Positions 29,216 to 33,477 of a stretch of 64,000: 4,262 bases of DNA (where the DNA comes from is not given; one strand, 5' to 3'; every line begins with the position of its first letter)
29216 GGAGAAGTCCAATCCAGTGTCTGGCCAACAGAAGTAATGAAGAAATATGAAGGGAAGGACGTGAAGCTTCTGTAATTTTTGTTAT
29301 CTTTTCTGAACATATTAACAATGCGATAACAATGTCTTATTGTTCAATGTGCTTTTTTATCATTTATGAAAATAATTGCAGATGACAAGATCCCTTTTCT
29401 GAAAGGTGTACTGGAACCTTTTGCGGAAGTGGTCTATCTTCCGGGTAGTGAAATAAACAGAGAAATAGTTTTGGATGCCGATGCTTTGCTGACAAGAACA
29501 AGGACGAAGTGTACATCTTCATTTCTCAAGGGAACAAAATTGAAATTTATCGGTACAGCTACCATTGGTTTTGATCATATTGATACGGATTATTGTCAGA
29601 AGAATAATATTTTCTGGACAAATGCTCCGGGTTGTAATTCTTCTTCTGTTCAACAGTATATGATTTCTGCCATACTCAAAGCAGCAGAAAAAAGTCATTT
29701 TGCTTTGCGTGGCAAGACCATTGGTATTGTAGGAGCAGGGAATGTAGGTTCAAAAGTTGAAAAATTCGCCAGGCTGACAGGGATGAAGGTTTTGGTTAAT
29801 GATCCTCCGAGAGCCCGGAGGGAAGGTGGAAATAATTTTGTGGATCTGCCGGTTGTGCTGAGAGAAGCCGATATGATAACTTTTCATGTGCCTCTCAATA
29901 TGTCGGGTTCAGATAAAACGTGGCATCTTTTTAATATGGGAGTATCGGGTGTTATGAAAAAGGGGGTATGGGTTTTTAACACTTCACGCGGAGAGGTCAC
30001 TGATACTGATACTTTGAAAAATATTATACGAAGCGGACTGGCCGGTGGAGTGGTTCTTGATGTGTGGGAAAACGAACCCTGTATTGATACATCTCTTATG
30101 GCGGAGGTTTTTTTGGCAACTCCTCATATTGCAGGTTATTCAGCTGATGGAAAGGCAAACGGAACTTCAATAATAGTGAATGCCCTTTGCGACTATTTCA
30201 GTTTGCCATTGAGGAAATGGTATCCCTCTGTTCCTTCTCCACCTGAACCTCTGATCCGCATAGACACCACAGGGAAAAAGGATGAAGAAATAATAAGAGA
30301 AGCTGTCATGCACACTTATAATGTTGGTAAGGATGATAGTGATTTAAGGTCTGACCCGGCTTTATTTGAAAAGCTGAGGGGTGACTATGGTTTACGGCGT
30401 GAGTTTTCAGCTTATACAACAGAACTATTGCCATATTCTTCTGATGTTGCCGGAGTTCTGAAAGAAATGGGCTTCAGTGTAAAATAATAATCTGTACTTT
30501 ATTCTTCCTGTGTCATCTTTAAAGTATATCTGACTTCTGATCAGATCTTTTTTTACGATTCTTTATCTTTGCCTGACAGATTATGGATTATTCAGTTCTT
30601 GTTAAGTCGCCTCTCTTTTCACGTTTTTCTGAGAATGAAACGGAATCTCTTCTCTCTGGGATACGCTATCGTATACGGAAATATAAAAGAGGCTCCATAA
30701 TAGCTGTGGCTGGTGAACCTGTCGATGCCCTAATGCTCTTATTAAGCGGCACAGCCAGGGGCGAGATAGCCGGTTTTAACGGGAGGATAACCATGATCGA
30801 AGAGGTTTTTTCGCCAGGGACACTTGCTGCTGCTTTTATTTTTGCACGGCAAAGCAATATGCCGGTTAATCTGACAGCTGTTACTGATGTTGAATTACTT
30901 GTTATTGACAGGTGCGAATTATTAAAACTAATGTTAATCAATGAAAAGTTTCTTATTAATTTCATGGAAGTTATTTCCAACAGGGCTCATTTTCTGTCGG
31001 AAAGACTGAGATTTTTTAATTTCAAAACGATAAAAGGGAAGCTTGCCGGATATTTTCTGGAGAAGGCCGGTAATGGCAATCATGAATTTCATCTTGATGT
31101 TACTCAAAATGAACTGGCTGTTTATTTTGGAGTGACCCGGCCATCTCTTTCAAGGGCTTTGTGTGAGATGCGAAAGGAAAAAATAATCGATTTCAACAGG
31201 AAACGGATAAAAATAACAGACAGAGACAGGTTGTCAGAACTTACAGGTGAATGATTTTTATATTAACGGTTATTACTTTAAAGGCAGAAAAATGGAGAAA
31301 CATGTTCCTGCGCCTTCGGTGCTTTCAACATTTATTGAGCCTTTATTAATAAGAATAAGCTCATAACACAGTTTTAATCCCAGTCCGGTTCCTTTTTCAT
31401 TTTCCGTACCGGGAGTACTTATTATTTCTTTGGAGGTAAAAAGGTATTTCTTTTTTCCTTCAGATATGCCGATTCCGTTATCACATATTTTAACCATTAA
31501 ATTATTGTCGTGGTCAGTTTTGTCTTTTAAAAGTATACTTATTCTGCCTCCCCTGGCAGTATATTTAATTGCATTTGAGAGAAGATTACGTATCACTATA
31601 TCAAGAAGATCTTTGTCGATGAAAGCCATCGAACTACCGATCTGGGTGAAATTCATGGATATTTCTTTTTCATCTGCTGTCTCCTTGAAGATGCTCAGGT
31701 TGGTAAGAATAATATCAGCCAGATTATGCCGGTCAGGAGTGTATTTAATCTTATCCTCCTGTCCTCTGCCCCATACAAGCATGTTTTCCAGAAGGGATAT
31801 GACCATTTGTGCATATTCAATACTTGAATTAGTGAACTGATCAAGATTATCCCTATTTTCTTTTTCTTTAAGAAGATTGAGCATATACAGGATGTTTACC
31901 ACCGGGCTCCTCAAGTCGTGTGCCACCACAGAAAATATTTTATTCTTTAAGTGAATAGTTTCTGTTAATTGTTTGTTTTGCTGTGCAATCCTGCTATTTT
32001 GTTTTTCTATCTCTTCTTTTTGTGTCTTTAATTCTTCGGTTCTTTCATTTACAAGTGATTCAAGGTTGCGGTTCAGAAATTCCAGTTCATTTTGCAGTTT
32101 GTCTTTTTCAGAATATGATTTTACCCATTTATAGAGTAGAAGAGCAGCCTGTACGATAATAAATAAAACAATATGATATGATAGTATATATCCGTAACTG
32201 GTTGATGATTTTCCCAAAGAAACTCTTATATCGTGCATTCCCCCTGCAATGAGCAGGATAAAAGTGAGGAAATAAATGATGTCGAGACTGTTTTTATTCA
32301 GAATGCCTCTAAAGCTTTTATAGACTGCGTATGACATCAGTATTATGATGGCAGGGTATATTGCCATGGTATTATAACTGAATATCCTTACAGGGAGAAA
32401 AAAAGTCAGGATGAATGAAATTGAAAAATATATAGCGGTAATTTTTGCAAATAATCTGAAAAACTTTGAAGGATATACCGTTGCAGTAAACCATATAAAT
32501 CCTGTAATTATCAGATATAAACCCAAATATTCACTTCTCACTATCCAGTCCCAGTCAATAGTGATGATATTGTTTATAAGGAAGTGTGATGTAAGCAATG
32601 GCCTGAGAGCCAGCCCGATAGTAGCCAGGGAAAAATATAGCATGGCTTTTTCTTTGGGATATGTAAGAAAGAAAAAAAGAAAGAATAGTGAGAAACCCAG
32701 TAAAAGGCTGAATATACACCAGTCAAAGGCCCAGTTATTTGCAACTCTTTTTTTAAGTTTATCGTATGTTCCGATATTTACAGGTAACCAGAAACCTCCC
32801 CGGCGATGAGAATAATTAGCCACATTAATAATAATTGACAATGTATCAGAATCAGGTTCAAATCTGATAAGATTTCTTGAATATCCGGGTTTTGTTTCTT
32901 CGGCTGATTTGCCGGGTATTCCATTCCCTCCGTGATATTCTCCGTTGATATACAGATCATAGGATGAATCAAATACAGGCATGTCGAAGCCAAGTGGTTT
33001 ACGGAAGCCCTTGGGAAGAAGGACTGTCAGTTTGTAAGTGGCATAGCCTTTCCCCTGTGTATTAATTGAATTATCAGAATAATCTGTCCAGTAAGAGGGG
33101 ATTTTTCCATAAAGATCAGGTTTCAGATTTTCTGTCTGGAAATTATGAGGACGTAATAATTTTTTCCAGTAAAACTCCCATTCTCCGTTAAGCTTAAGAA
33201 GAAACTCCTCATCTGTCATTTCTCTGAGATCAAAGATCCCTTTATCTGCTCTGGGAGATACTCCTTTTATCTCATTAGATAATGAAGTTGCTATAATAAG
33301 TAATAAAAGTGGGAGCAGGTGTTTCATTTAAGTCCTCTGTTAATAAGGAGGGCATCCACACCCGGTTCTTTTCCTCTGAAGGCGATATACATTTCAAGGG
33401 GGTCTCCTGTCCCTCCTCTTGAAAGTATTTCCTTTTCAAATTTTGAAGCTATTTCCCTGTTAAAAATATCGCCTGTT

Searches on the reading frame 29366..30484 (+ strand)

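Call 52: search_protein_families(library=pfam, proteins=[window:29366-30484:+], max_evalue=0.00001)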
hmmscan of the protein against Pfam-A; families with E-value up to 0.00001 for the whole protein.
window:29366-30484:+ (373 aa): 3 families
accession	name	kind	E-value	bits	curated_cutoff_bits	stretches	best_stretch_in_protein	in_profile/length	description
PF02826.25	2-Hacid_dh_C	-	1.7e-32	112.7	25.1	1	107-256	27-178/178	D-isomer specific 2-hydroxyacid dehydrogenase, NAD binding domain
PF00389.36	2-Hacid_dh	-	1.7e-17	63.8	24.6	1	29-278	31-124/134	D-isomer specific 2-hydroxyacid dehydrogenase, catalytic domain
PF11890.14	DUF3410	-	1.9e-12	47.2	31.4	1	292-354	3-68/81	Domain of unknown function (DUF3410)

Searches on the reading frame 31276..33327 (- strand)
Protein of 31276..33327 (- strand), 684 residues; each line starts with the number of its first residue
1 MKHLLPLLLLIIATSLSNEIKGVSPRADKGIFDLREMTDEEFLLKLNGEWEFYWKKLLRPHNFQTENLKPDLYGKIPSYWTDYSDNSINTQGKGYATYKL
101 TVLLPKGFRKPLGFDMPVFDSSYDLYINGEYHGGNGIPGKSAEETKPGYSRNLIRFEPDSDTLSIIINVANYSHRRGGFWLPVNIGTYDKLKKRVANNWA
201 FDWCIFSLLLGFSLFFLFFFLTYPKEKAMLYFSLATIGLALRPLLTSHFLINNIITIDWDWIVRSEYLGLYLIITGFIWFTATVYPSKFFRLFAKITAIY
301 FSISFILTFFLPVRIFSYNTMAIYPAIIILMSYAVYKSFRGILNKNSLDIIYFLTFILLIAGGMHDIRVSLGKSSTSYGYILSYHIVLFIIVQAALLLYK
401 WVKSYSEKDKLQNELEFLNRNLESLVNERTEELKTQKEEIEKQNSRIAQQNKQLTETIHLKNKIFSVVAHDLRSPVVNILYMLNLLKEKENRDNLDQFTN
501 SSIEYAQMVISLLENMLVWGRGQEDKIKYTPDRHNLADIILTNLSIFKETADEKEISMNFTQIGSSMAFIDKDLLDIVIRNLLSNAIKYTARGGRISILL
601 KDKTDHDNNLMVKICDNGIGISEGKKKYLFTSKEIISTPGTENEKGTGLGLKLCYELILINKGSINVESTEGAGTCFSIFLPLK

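Call 52: search_protein_families(library=pfam, proteins=[window:31276-33327:-], max_evalue=0.00001)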
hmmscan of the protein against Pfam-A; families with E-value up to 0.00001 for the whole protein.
window:31276-33327:- (684 aa): 3 families
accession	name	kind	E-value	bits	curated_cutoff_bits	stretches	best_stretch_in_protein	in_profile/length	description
PF02518.31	HATPase_c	-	1.3e-21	77.5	26.4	1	571-683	2-109/111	Histidine kinase-, DNA gyrase B-, and HSP90-like ATPase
PF07695.17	7TMR-DISM_7TM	-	4.8e-09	36.9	29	1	201-398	4-203/205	7TM diverse intracellular signalling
PF00512.31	HisKA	-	2.7e-06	27.8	26.9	1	461-521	2-62/66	His Kinase A (phospho-acceptor) domain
